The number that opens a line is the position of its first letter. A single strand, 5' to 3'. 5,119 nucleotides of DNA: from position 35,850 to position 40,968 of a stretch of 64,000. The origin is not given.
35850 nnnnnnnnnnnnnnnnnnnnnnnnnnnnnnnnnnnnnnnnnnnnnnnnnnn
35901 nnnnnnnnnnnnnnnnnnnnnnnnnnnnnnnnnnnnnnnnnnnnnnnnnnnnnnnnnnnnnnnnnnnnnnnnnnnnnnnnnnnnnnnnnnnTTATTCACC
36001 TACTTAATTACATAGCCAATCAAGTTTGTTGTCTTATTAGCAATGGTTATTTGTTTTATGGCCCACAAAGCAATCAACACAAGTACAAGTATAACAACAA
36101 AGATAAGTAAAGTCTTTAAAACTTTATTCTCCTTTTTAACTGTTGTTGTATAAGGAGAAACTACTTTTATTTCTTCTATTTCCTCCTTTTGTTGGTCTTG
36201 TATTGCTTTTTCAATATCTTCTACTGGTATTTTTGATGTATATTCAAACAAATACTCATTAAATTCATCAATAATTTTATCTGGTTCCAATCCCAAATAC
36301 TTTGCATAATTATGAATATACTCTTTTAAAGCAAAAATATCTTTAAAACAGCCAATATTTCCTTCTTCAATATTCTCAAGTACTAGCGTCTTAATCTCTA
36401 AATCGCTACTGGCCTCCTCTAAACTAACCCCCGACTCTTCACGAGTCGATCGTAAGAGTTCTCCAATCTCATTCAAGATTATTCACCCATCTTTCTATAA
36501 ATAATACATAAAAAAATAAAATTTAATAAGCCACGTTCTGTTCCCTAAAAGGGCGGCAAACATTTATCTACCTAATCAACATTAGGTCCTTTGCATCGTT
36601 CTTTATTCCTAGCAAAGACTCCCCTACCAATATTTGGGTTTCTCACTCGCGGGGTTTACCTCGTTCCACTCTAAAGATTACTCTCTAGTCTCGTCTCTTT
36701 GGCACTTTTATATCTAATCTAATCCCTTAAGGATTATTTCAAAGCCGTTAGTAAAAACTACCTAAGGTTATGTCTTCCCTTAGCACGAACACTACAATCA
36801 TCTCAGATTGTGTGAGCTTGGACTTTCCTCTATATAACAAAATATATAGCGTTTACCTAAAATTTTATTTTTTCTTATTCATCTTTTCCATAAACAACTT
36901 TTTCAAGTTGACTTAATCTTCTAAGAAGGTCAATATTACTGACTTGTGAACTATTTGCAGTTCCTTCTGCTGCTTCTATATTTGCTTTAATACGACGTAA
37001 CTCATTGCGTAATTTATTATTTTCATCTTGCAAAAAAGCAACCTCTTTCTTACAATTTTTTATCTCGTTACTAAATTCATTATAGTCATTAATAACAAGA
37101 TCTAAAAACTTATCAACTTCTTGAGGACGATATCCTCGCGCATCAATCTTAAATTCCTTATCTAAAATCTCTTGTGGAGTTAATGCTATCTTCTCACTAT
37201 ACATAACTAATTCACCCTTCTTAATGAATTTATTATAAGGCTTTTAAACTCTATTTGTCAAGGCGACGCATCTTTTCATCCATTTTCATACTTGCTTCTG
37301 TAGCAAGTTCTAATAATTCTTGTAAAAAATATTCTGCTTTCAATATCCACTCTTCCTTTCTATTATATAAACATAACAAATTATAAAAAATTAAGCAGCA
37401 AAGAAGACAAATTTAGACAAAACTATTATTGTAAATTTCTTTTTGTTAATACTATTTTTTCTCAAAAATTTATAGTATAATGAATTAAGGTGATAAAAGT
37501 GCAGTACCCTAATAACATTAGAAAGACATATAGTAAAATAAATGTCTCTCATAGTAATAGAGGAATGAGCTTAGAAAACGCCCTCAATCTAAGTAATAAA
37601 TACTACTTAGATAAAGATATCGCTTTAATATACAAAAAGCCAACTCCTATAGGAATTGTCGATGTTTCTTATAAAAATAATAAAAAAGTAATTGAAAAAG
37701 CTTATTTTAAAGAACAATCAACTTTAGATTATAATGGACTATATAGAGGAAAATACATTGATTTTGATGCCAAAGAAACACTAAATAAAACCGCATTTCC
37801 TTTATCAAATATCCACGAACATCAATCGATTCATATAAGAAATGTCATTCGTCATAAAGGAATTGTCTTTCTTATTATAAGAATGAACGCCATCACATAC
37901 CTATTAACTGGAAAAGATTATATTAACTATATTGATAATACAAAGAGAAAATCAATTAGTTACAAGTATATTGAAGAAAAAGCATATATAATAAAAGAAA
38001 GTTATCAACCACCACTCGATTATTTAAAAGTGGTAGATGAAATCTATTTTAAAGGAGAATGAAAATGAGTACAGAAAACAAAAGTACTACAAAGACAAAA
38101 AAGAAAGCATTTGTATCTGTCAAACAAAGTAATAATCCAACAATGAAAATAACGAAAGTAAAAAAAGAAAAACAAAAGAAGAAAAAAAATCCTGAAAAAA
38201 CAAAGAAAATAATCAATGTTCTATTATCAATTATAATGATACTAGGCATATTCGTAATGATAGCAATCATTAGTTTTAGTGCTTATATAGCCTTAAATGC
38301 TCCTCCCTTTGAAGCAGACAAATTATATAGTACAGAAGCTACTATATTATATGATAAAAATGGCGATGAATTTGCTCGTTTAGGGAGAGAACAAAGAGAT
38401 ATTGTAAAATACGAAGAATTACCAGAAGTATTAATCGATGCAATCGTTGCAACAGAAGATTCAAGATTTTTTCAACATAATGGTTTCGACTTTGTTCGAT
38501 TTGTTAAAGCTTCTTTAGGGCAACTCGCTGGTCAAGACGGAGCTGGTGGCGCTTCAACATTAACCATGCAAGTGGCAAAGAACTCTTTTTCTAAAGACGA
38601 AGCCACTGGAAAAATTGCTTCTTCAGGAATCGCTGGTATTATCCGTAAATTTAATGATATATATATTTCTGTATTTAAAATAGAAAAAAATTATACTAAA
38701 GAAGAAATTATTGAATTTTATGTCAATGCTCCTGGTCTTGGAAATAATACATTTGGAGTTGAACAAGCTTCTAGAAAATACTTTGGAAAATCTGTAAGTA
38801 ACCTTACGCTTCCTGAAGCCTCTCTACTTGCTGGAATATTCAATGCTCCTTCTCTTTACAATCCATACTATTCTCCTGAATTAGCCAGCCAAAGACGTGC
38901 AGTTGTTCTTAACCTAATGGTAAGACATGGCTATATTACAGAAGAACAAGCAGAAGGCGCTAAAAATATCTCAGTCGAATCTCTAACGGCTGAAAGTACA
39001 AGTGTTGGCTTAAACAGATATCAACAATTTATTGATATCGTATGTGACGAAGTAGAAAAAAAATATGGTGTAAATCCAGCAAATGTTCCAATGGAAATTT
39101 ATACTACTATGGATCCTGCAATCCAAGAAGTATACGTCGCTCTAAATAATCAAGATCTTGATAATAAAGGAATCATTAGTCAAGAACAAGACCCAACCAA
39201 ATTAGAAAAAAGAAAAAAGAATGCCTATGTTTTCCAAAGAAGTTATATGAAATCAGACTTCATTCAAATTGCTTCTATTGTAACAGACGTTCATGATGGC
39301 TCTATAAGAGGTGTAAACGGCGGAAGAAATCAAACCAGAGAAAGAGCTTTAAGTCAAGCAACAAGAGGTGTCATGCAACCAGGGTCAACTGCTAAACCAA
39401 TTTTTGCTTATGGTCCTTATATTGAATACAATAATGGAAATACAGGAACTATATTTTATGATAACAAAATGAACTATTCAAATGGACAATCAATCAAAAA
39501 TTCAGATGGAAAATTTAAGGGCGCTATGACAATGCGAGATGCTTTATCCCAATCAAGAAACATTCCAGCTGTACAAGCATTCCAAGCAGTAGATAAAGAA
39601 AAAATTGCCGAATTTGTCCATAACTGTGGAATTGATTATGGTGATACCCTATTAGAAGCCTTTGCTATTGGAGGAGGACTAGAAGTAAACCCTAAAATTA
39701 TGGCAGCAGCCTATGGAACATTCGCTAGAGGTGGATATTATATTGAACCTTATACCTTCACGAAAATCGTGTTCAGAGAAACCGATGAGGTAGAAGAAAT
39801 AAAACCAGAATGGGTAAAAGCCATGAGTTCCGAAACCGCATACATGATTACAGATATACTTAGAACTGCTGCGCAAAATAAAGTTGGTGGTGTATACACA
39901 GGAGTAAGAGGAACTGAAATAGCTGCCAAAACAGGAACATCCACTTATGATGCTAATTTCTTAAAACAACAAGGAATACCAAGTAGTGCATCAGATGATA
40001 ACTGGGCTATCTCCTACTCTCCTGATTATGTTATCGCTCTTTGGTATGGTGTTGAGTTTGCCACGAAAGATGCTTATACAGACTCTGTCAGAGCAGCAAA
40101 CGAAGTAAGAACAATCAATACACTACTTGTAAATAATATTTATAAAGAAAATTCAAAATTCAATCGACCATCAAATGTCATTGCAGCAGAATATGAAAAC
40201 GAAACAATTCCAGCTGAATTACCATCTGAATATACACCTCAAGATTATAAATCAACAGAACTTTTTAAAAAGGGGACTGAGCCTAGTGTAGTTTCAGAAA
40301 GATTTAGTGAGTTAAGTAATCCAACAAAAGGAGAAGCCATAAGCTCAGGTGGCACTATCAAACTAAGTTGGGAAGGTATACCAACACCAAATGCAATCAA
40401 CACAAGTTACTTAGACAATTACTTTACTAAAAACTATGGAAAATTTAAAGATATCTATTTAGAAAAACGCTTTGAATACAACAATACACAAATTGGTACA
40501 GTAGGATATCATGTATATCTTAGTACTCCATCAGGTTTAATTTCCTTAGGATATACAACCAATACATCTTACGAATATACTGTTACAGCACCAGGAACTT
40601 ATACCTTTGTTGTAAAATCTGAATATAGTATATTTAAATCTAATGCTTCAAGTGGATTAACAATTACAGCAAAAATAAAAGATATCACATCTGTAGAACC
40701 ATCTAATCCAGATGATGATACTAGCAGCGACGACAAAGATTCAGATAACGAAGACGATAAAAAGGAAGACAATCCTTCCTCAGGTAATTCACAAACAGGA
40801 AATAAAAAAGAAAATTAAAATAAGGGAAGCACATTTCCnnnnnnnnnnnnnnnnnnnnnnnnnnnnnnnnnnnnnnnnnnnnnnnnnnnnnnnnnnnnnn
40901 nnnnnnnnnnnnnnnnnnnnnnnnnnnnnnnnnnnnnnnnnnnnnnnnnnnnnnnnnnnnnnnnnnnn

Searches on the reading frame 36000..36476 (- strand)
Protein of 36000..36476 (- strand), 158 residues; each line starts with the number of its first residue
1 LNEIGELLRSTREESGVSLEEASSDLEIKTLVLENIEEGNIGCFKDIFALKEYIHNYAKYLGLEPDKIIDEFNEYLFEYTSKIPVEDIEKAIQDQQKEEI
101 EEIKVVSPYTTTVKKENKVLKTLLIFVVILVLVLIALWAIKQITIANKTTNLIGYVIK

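Call 8: search_protein_families(library=pfam, proteins=[window:36000-36476:-])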
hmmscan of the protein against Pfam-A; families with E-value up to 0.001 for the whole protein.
window:36000-36476:- (158 aa): 2 families
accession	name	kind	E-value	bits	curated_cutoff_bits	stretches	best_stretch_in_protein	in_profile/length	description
PF13413.12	HTH_25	-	4.8e-14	52.4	24.6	1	7-68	1-62/62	Helix-turn-helix domain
PF12844.13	HTH_19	-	4.8e-05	23.6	30.2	1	5-70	1-60/64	Helix-turn-helix domain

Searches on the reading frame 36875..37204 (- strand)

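Call 67: search_protein_families(library=pfam, proteins=[window:36875-37204:-])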
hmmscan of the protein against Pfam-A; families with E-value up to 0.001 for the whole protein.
window:36875-37204:- (109 aa): 2 families
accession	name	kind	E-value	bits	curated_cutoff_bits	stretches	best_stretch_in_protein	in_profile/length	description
PF05103.18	DivIVA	-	3.9e-15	56.4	28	1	8-85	1-78/131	DivIVA protein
PF25450.1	Rab11-FIP3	-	0.00081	20.1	31.9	0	42-87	50-95/125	Rab11-FIP3-like domain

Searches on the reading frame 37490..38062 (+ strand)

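Call 67: search_protein_families(library=pfam, proteins=[window:37490-38062:+])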
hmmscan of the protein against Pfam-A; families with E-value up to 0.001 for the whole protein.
window:37490-38062:+ (190 aa): 1 family
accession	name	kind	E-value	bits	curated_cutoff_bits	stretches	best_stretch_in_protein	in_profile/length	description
PF03838.20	RecU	-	5.7e-53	179.6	25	1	24-183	1-162/162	Recombination protein U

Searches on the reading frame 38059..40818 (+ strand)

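Call 52: search_protein_families(library=pfam, proteins=[window:38059-40818:+])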
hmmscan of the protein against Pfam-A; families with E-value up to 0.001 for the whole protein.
window:38059-40818:+ (919 aa): 2 families
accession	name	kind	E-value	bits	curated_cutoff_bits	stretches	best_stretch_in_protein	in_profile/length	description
PF00912.28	Transgly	-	2.4e-51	174.1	27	1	103-287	3-177/178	Transglycosylase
PF00905.27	Transpeptidase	-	7.5e-25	88.2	22.1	1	407-662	4-275/299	Penicillin binding protein transpeptidase domain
